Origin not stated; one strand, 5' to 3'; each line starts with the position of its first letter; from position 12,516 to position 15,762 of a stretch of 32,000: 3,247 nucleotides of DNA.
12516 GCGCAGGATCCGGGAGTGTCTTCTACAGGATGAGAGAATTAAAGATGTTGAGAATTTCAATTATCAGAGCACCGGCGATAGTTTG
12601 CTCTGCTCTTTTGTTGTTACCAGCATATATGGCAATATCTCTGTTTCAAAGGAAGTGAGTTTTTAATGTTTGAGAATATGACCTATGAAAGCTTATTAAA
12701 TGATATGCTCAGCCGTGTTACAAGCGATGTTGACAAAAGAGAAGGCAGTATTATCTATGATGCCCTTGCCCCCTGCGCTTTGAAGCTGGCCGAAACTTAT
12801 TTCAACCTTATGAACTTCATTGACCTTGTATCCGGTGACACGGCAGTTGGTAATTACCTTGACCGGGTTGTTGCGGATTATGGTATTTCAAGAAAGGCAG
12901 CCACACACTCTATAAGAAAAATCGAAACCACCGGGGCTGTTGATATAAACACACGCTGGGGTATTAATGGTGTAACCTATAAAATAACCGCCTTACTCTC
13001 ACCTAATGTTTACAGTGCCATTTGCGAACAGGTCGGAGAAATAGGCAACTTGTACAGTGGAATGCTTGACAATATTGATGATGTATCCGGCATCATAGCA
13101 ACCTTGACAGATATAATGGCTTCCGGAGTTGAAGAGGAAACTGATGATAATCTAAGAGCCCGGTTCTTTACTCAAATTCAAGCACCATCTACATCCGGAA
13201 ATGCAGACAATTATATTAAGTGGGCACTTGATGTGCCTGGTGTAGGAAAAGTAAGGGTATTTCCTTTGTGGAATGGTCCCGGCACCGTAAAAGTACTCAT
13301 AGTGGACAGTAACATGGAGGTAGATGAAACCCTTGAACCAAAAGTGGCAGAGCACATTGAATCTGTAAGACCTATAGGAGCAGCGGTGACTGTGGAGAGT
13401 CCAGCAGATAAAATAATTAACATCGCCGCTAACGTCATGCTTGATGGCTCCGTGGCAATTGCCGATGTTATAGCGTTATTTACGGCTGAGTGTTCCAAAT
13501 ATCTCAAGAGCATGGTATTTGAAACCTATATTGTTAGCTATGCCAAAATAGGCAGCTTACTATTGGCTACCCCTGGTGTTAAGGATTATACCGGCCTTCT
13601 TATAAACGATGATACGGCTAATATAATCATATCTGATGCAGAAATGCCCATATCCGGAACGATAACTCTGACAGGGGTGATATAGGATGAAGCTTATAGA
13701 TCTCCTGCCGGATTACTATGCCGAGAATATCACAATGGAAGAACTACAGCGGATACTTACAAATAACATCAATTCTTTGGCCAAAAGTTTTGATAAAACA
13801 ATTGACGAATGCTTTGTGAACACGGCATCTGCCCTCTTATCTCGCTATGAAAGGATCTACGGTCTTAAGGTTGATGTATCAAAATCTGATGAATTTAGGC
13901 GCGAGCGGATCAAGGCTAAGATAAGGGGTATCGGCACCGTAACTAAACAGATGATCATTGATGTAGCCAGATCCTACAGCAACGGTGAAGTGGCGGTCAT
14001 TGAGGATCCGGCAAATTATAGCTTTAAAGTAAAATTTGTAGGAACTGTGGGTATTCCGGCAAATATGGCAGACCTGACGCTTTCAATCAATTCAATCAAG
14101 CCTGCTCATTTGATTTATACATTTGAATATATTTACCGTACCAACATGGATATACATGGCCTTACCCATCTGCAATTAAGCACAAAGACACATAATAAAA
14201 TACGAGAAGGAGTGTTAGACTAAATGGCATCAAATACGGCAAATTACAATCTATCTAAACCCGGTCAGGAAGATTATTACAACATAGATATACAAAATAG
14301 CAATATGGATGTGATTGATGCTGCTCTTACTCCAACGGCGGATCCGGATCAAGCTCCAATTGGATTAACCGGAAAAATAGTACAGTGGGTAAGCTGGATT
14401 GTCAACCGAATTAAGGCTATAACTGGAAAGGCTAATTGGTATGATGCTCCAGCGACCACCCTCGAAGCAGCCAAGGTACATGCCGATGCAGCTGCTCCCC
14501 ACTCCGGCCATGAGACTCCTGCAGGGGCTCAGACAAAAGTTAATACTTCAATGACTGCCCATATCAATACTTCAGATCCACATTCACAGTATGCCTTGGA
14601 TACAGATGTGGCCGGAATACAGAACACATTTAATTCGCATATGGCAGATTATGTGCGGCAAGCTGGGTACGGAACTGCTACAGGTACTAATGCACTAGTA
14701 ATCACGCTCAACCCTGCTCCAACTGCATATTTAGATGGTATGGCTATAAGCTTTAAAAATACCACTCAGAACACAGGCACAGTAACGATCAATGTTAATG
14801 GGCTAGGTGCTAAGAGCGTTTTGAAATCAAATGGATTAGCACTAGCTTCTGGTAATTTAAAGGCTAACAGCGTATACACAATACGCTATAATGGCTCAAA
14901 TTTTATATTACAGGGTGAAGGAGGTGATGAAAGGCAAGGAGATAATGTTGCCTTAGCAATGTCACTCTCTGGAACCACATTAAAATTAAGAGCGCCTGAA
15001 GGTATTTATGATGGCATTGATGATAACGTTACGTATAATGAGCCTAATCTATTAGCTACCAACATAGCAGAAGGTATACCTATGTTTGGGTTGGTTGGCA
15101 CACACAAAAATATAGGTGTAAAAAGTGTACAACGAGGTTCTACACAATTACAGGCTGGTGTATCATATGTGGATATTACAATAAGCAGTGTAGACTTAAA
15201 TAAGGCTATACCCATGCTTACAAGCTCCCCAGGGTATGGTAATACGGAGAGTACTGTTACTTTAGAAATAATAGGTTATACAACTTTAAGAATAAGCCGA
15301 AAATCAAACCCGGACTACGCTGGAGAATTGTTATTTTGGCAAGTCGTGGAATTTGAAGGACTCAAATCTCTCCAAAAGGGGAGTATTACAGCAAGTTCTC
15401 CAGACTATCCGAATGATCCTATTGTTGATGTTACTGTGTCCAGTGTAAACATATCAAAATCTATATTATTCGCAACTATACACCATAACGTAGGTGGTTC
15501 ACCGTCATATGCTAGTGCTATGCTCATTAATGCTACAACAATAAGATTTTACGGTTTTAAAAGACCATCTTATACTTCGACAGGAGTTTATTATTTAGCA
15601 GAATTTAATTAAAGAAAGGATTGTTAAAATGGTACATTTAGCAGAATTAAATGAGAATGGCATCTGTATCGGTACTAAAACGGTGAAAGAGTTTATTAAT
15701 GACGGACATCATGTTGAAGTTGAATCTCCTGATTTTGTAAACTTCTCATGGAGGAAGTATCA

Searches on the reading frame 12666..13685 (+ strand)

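Call 31: search_protein_families(library=phrogs, proteins=[window:12666-13685:+], max_evalue=0.001)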
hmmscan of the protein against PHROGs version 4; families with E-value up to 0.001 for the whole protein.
window:12666-13685:+ (339 aa): 4 families
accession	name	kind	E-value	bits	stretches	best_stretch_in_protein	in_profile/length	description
phrog_6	-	tail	3.6e-57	195.3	1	1-336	66-404/548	baseplate wedge subunit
phrog_1608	-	tail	5.5e-37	128.1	1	152-335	2-188/192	tail protein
phrog_12386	-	unknown function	1.6e-18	67.8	1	3-67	2-66/72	-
phrog_4226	-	tail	3.8e-05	24.1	1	154-282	41-172/228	baseplate protein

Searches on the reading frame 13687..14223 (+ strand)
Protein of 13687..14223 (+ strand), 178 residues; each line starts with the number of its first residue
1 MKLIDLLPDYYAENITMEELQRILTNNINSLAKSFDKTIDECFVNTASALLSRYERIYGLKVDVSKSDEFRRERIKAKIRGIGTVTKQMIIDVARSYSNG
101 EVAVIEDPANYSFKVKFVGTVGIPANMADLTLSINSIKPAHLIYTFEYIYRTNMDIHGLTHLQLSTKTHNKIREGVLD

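Call 31: search_protein_families(library=phrogs, proteins=[window:13687-14223:+], max_evalue=0.001)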
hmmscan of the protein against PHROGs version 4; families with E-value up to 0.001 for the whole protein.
window:13687-14223:+ (178 aa): 4 families
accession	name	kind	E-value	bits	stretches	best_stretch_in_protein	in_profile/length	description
phrog_521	-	tail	5.4e-49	168.2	1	1-159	28-187/534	tail protein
phrog_1160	-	tail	1.4e-16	61.3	1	1-153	18-187/528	baseplate protein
phrog_203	-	tail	2.9e-13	50.6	1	17-98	34-118/224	baseplate wedge subunit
phrog_21322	-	head and packaging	5.7e-06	26.9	1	6-158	14-165/337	virion structural protein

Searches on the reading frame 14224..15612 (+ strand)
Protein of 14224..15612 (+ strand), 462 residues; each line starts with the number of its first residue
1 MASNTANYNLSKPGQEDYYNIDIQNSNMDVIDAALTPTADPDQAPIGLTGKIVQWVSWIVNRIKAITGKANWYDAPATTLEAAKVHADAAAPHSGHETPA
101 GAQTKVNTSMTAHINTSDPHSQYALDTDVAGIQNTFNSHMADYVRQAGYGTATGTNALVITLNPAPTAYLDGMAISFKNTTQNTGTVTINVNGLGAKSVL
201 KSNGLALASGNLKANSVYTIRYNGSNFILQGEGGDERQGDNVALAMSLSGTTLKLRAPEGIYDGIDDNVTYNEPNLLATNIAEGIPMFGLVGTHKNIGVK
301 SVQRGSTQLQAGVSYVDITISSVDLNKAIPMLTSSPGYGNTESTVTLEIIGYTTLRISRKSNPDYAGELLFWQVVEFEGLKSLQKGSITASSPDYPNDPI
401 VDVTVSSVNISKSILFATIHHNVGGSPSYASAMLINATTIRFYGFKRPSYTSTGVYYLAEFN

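Call 11: search_protein_families(library=pfam, proteins=[window:14224-15612:+], max_evalue=0.01)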
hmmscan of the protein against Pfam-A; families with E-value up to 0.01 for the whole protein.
window:14224-15612:+ (462 aa): 0 families

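Call 31: search_protein_families(library=phrogs, proteins=[window:14224-15612:+], max_evalue=0.001)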
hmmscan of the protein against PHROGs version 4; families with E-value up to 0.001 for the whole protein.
window:14224-15612:+ (462 aa): 5 families
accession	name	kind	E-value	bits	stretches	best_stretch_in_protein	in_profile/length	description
phrog_28171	-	unknown function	3e-37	129.3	2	99-252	139-289/476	-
phrog_27282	-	unknown function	6.3e-12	46.2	1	154-234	223-303/445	-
phrog_4900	-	tail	2.6e-08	33.5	1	148-215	246-315/964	tail protein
phrog_7037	-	tail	2.2e-05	24.8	1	73-248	152-323/480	tail fiber protein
phrog_31777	-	unknown function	8.3e-05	23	1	138-242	13-110/280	-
